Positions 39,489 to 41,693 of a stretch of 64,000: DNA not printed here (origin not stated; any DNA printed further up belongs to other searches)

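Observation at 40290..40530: Glu-rich then Arg/Gly-rich low-complexity insertion inside a classical HdrA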

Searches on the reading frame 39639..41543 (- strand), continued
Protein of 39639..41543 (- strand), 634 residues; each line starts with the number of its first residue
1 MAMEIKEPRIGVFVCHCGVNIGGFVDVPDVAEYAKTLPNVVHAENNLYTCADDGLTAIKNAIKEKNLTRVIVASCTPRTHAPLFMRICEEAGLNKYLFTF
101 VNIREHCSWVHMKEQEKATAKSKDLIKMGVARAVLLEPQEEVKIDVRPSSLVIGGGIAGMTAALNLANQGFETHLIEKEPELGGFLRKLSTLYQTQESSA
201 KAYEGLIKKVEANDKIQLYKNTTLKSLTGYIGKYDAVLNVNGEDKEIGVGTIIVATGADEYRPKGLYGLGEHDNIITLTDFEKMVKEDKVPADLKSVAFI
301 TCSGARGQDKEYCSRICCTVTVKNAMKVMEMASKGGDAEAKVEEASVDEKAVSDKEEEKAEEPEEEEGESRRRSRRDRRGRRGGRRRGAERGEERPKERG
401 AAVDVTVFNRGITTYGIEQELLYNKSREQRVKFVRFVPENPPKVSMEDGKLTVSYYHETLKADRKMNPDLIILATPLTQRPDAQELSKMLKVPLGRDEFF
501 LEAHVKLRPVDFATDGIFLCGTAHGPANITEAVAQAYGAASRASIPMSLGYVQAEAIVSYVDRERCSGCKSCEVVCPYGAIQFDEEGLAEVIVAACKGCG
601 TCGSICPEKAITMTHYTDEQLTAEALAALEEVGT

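Call 16: find_encoding_contigs(protein=P0077, flank=6000, max_places=3)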
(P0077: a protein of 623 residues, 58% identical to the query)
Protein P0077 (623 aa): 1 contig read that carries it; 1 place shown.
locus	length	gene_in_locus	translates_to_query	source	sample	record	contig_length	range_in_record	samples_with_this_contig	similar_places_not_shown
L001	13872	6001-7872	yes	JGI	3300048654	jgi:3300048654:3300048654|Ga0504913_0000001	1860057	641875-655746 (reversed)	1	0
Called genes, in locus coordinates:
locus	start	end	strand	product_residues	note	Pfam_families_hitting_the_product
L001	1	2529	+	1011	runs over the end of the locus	PF00890:FAD_binding_2 (weak), PF07992:Pyr_redox_2, PF12831:FAD_oxidored, PF13450:NAD_binding_8 (weak), PF00037:Fer4 (weak), PF00890:FAD_binding_2, PF07992:Pyr_redox_2, PF13450:NAD_binding_8, +20 more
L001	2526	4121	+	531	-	PF02662:FlpD, PF13183:Fer4_8, PF13187:Fer4_9 (weak), PF13237:Fer4_10, PF13534:Fer4_17, PF02754:CCG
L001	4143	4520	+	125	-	-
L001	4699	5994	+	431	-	PF00890:FAD_binding_2 (weak), PF01134:GIDA (faint), PF01266:DAO (faint), PF07992:Pyr_redox_2 (weak), PF12831:FAD_oxidored, PF13450:NAD_binding_8 (weak), PF00037:Fer4 (weak)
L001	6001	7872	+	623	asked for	PF07992:Pyr_redox_2, PF12831:FAD_oxidored (weak), PF13450:NAD_binding_8 (weak), PF00037:Fer4, PF12837:Fer4_6 (weak), PF13187:Fer4_9 (weak), PF13237:Fer4_10 (weak), PF14697:Fer4_21, +7 more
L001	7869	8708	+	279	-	PF02662:FlpD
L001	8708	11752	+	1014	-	PF13187:Fer4_9, PF07992:Pyr_redox_2, PF00890:FAD_binding_2, PF01266:DAO, PF07992:Pyr_redox_2, PF12831:FAD_oxidored, PF13450:NAD_binding_8, PF12838:Fer4_7, +25 more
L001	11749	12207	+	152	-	PF02662:FlpD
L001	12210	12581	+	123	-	PF01022:HTH_5 (faint)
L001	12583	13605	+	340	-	PF01058:Oxidored_q6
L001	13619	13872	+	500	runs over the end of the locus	PF27537:HoxH, PF00374:NiFeSe_Hases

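Call 19: find_related_loci(query=A1, collection=genome_contigs, flank=6000)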
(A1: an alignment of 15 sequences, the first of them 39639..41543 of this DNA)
Query A1 (634 aa) in genome_contigs; peptide patterns used: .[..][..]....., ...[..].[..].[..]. (x = any residue, [..] = any of these).
600 stretches matched a pattern (row limit reached: there are more); 599 encode a relative of the query (tblastn E <= 1e-3); the best 80 are kept; 80 distinct loci.
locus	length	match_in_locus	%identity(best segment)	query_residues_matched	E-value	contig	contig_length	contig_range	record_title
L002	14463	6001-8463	41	4-631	9e-144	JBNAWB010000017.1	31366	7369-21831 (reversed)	MAG: Thermodesulfobacteriota bacterium isolate Kamch4342-D-MF-053 bin28.fa-17, whole genome shotgun sequence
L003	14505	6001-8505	40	7-623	2e-141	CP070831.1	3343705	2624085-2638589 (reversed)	MAG: Promethearchaeota archaeon isolate bin108 chromosome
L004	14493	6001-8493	41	9-632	2e-130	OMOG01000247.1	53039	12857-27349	Solibacteraceae bacterium SbA4 strain Peat soil MAG SbA4 genome assembly, contig: SBA4_Contig_320, whole genome shotgun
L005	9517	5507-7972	40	6-630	6e-129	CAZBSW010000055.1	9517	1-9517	MAG TPA_asm: uncultured Thermotogae bacterium isolate SRP323688_co1_249 genome assembly, contig: NODE_10636_length_9517_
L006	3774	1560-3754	39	6-624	1e-132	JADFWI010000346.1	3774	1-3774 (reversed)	MAG: Proteobacteria bacterium isolate C4.bin.21 k83_928101, whole genome shotgun sequence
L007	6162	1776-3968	39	6-624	4e-128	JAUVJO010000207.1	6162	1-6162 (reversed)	MAG: Deltaproteobacteria bacterium isolate CSMAG_456 CSMAG_456_k127_49894_length_6162_cov_104.3123, whole genome shotgun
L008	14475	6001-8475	39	8-623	2e-126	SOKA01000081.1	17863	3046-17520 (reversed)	MAG: Dehalococcoidia bacterium isolate E44_bin46 NODE_1056_length_17863_cov_47.675651, whole genome shotgun sequence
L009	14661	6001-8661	38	6-631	9e-125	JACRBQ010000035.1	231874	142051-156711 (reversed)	MAG: Chloroflexi bacterium isolate NC_groundwater_1624_Pr3_B-0.1um_63_24 SR-2_scaffold_141_851781, whole genome shotgun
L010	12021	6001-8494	56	5-631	1e-121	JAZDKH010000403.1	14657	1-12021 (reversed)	MAG: Methanobacteriota archaeon isolate MEGAHIT-group-0.525 k141_18904826, whole genome shotgun sequence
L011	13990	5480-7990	59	3-623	0e+0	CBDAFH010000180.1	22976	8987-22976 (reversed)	MAG: uncultured ANME-2 cluster archaeon isolate MAG_107 genome assembly, contig: k141_372052, whole genome shotgun seque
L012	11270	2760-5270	36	8-631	1e-113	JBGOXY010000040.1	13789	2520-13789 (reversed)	MAG: Anaerolineae bacterium isolate OBJ_0618_130150_56 k141_1040545_length_13789_cov_12.0000, whole genome shotgun seque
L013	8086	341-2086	39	8-610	4e-123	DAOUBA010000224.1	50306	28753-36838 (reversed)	MAG TPA_asm: Anaerolineae bacterium isolate H67_700 k125_467266, whole genome shotgun sequence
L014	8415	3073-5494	53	5-632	8e-113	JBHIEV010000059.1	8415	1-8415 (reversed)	MAG: Candidatus Bathyarchaeia archaeon isolate b2.sp2_bin.20 NODE_2968_length_8415_cov_19.189833, whole genome shotgun s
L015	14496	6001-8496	36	2-631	3e-112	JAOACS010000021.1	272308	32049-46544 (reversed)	MAG: Syntrophobacterales bacterium isolate SKW214 k141_1630908, whole genome shotgun sequence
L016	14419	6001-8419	52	9-624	2e-110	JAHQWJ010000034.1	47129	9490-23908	MAG: Promethearchaeia archaeon isolate ABR04 NODE_174_length_47129_cov_25, whole genome shotgun sequence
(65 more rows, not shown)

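Call 21: list_cluster_members(proteins=[P0005, P0007, P0013, P0015, P0029, P0033, P0045, P0051, P0061, P0030])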
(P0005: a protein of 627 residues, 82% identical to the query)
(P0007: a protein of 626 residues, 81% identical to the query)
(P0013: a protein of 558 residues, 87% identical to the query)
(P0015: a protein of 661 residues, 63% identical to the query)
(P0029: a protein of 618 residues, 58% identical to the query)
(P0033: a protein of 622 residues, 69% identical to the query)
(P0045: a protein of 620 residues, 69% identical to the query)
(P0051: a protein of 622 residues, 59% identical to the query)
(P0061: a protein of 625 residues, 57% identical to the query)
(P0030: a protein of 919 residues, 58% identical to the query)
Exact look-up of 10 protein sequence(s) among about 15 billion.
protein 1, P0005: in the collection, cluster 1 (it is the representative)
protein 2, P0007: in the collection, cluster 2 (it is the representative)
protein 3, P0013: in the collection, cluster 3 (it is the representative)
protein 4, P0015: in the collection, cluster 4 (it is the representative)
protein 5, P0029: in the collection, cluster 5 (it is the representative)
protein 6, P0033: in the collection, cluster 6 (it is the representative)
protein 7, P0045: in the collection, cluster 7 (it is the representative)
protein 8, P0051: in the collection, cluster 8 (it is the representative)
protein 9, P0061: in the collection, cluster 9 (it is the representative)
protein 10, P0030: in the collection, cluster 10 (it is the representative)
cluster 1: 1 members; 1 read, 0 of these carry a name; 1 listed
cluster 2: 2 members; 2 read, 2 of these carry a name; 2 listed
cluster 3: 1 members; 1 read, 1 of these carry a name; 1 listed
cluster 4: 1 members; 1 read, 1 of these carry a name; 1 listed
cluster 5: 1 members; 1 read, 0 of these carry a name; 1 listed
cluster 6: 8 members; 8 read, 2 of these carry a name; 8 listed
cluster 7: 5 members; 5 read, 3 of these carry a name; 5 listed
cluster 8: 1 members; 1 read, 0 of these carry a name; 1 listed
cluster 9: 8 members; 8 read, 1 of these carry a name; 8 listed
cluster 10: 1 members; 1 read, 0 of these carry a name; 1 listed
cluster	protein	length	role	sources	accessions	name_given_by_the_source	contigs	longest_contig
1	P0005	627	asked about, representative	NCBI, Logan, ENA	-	-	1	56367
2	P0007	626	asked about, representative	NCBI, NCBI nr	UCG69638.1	MAG: CoB--CoM heterodisulfide reductase iron-sulfur subunit A family protein ...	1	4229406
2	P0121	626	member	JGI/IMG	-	heterodisulfide reductase subunit A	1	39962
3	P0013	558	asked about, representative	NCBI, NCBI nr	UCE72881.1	MAG: CoB--CoM heterodisulfide reductase iron-sulfur subunit A family protein ...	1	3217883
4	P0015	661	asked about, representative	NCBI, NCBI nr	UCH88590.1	MAG: CoB--CoM heterodisulfide reductase iron-sulfur subunit A family protein ...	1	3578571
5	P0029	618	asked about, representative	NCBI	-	-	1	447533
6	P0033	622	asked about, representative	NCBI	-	-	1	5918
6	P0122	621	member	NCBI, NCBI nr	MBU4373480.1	MAG: 4Fe-4S binding protein [Euryarchaeota archaeon] | 4Fe-4S binding protein [Euryarchaeota archaeon]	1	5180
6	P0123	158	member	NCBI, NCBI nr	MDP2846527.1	MAG: hypothetical protein Q8N79_10730, partial [Candidatus Methanoperedens sp.] | hypothetical protein [Candidatus Methanoperedens sp.]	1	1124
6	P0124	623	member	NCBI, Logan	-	-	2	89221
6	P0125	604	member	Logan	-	-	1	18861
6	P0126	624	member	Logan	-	-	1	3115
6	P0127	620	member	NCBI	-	-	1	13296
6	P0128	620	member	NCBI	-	-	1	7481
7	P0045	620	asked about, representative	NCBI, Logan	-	-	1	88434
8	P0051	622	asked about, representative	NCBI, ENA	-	-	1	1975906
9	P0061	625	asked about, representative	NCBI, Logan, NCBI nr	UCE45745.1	MAG: CoB--CoM heterodisulfide reductase iron-sulfur subunit A family protein ...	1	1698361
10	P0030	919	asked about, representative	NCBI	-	-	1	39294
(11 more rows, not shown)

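Call 31: predict_structure(alignment_id=A2)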
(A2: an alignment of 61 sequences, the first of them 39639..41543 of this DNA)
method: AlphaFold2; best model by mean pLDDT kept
length: 634 residues; sequences in the alignment: 61
mean_pLDDT: 78.3   pTM: 0.72
mean pLDDT of the five models: 78.3, 78.1, 77.5, 75.9, 74.5
residues with pLDDT >= 90: 221; 70-90: 272; 50-70: 58; < 50: 83
segments of 3 or more residues with pLDDT < 50: 1-4, 337-400, 503-513, 632-634
pLDDT, mean of each block of 10 residues (from residue 1): 66 78 81 95 88 91 96 81 89 92 69 81 91 89 87 93 96 96 86 76 92 97 91 92 95 86 84 90 89 91 71 71 87 57 27 29 30 34 31 34 85 66 86 87 91 89 93 84 86 76 44 66 60 84 88 74 92 82 90 79 87 80 82 44
secondary structure, 60 per line:
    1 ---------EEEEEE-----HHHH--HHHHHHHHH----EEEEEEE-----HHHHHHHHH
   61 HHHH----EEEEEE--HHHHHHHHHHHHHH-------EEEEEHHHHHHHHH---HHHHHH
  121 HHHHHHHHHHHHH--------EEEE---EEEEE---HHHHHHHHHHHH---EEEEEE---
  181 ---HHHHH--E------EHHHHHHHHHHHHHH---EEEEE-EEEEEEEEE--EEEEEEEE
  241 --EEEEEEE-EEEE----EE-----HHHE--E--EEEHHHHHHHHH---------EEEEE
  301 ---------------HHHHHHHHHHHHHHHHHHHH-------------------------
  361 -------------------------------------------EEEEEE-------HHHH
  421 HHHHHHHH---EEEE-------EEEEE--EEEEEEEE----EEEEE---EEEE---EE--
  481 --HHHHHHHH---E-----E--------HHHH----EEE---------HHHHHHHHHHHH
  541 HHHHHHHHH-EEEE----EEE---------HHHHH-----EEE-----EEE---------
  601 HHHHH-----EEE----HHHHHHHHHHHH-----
elements in order: E10-15 H21-24 H27-35 E40-46 H52-64 E69-74 H77-90 E98-102 H103-111 H115-133 E142-145 E149-153 H157-168 E172-177 H184-188 H199-212 E216-220 E222-230 E233-240 E243-249 E251-254 E275-277 H278-286 E296-300 H316-335 E404-409 H417-428 E432-435 E443-447 E450-457 E462-466 E470-473 H483-490 H509-512 E517-519 H529-549 E551-554 E559-561 H571-575 E581-583 E589-591 H601-605 E611-613 H618-629

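Call 37: find_encoding_contigs(protein=P0045, flank=7000, max_places=2)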
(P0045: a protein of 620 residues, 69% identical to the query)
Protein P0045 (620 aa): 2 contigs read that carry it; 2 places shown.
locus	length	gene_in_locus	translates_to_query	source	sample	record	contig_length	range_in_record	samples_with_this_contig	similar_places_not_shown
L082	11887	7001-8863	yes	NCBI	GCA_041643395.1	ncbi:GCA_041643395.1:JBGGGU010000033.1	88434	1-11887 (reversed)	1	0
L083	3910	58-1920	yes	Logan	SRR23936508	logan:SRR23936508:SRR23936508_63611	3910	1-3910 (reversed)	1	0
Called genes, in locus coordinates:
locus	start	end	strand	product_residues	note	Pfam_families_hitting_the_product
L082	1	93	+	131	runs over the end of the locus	PF02662:FlpD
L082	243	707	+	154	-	PF06505:XylR_N (weak), PF02830:V4R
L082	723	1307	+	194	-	PF13183:Fer4_8, PF13237:Fer4_10 (weak), PF12838:Fer4_7 (weak), PF13187:Fer4_9, PF13534:Fer4_17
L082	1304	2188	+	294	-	PF02754:CCG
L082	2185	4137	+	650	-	PF14697:Fer4_21 (faint), PF00890:FAD_binding_2, PF01134:GIDA (faint), PF01266:DAO (weak), PF07992:Pyr_redox_2 (weak), PF12831:FAD_oxidored, PF13450:NAD_binding_8 (weak), PF00037:Fer4 (weak), +6 more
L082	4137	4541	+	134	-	PF02662:FlpD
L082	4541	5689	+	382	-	PF13183:Fer4_8, PF13237:Fer4_10, PF13187:Fer4_9, PF13534:Fer4_17 (weak), PF02754:CCG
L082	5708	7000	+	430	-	PF00890:FAD_binding_2 (weak), PF01266:DAO (faint), PF12831:FAD_oxidored (weak), PF13450:NAD_binding_8 (weak), PF12837:Fer4_6 (faint), PF00037:Fer4 (faint), PF07992:Pyr_redox_2 (weak)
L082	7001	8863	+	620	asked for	PF00890:FAD_binding_2 (weak), PF07992:Pyr_redox_2, PF12831:FAD_oxidored (weak), PF00037:Fer4, PF12838:Fer4_7, PF13187:Fer4_9, PF13237:Fer4_10, PF14697:Fer4_21, +8 more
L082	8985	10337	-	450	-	PF13173:AAA_14, PF13635:DUF4143, PF01870:Hjc (faint)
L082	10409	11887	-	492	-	?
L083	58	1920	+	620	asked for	PF00890:FAD_binding_2 (weak), PF07992:Pyr_redox_2, PF12831:FAD_oxidored (weak), PF00037:Fer4, PF12838:Fer4_7, PF13187:Fer4_9, PF13237:Fer4_10, PF14697:Fer4_21, +8 more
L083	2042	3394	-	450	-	PF13173:AAA_14, PF13635:DUF4143, PF01870:Hjc (faint)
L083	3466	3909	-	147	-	?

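Call 38: find_encoding_contigs(protein=P0015, flank=7000, max_places=2)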
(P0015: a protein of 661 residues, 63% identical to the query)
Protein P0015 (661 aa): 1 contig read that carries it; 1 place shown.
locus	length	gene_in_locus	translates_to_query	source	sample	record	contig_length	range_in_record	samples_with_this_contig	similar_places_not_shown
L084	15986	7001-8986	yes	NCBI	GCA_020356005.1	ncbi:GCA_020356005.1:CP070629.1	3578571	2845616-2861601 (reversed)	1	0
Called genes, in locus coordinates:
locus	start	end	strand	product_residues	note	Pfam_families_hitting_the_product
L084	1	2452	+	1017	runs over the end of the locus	PF00070:Pyr_redox (faint), PF00890:FAD_binding_2 (faint), PF13187:Fer4_9 (weak), PF00037:Fer4 (weak), PF07992:Pyr_redox_2, PF00037:Fer4 (weak), PF14697:Fer4_21 (weak), PF12838:Fer4_7 (weak), +13 more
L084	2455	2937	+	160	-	PF02662:FlpD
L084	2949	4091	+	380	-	PF13183:Fer4_8, PF13237:Fer4_10, PF25160:LdpA_Fe-S-bd (faint), PF12838:Fer4_7 (weak), PF13187:Fer4_9 (weak), PF13484:Fer4_16 (weak), PF13534:Fer4_17, PF02754:CCG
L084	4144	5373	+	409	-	PF13237:Fer4_10 (faint), PF04422:FrhB_FdhB_N, PF04432:FrhB_FdhB_C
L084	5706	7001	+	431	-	PF00890:FAD_binding_2, PF01266:DAO (weak), PF07992:Pyr_redox_2 (weak), PF12831:FAD_oxidored, PF13450:NAD_binding_8 (weak), PF00037:Fer4 (weak), PF12797:Fer4_2 (weak), PF12837:Fer4_6 (weak), +1 more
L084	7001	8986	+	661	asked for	PF07992:Pyr_redox_2, PF12831:FAD_oxidored (weak), PF13450:NAD_binding_8 (weak), PF12838:Fer4_7 (weak), PF13187:Fer4_9 (weak), PF13237:Fer4_10 (weak), PF14697:Fer4_21, PF25160:LdpA_Fe-S-bd (weak), +2 more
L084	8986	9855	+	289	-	PF02662:FlpD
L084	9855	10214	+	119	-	-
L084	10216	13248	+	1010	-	PF00037:Fer4 (weak), PF07992:Pyr_redox_2, PF01266:DAO, PF07992:Pyr_redox_2, PF12831:FAD_oxidored, PF13450:NAD_binding_8, PF00037:Fer4, PF14697:Fer4_21, +17 more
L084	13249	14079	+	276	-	PF02662:FlpD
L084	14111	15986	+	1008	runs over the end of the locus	PF12831:FAD_oxidored (weak), PF00037:Fer4, PF13237:Fer4_10 (weak), PF00890:FAD_binding_2, PF07992:Pyr_redox_2, PF12831:FAD_oxidored, PF13450:NAD_binding_8, PF12838:Fer4_7, +14 more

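Call 39: find_encoding_contigs(protein=P0022, flank=7000, max_places=2)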
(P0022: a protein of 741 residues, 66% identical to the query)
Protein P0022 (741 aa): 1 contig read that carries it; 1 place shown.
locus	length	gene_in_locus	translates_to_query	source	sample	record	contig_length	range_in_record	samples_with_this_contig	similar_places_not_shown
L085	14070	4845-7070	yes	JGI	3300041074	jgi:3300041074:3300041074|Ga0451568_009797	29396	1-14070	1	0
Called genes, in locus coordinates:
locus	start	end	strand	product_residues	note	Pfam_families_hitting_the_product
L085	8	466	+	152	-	PF00571:CBS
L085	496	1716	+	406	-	PF00999:Na_H_Exchanger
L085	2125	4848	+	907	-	PF00890:FAD_binding_2 (weak), PF01266:DAO (weak), PF07992:Pyr_redox_2 (weak), PF12831:FAD_oxidored, PF13450:NAD_binding_8 (weak), PF14691:Fer4_20, PF07992:Pyr_redox_2, PF13450:NAD_binding_8 (weak), +9 more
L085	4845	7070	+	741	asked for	PF07992:Pyr_redox_2, PF12831:FAD_oxidored (weak), PF00037:Fer4, PF12837:Fer4_6, PF12838:Fer4_7, PF13187:Fer4_9, PF13237:Fer4_10, PF14697:Fer4_21, +6 more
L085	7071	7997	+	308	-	PF02662:FlpD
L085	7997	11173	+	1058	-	PF00037:Fer4 (weak), PF13187:Fer4_9 (weak), PF13237:Fer4_10 (weak), PF00037:Fer4 (weak), PF07992:Pyr_redox_2, PF00890:FAD_binding_2 (weak), PF07992:Pyr_redox_2, PF12838:Fer4_7, +16 more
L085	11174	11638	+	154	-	PF02662:FlpD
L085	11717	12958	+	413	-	-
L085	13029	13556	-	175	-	-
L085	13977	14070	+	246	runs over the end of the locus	PF01257:2Fe-2S_thioredx (weak)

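Call 43: search_protein_representatives(protein=window:39639-41543:-)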
Query: 634 residues. Proteins with E-value up to 0.001 (for the whole library): 11899; up to 1e-10: 4949; up to 1e-30: 1559. The best 150 are listed.
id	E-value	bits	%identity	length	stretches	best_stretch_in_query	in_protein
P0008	0.0e+00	1163.8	84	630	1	6-633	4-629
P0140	5.8e-191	652.5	42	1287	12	6-331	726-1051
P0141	7.5e-187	638.9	54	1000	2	6-331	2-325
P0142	5.4e-186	636.1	41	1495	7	7-332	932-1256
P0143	1.4e-182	624.8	43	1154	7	7-328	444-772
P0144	8.1e-179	612.4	41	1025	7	6-331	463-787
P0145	2.0e-178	611.1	54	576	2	7-331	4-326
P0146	5.8e-178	609.5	43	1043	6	6-327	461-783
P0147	1.0e-176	605.4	44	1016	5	6-330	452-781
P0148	4.2e-174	596.8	41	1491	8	6-332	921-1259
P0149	2.0e-172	591.2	42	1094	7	6-242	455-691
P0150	2.3e-171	587.7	37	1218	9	7-331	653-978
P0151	4.4e-170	583.5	41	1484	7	6-331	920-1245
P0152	3.4e-169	580.6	46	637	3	34-325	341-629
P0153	4.5e-168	576.9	40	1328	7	6-329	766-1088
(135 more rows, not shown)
